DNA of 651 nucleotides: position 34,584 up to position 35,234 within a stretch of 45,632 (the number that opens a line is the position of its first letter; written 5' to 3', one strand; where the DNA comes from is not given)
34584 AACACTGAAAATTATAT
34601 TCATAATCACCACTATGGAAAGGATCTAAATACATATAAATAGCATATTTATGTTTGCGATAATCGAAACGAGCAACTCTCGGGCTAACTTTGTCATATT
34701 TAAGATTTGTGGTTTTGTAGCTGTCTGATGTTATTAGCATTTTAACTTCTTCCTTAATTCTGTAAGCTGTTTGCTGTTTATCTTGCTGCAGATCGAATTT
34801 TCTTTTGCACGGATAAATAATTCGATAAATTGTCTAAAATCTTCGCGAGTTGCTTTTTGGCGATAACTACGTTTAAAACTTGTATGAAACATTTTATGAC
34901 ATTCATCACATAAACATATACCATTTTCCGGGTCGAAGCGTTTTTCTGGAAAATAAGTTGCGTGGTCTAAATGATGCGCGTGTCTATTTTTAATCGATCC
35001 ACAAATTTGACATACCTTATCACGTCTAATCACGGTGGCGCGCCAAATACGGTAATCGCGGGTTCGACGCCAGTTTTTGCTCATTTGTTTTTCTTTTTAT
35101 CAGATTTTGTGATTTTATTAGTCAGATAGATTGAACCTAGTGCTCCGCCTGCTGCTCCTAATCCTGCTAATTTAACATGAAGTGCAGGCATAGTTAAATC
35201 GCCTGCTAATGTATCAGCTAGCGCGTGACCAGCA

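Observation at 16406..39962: Two near-identical tandem repeat arrays in inverted orientation bracket a 22.3-kb block at both strand-switch points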

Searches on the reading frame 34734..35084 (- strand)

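Call 57: search_protein_families(library=pfam, proteins=[window:34734-35084:-], max_evalue=0.01)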
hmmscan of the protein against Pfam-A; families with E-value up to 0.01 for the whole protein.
window:34734-35084:- (116 aa): 2 families
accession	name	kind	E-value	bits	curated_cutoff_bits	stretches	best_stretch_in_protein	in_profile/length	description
PF13391.12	HNH_2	-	1.2e-05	25.5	21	1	25-67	1-59/66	HNH endonuclease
PF01844.29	HNH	-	0.002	18.7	21.4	1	25-67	1-45/47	HNH endonuclease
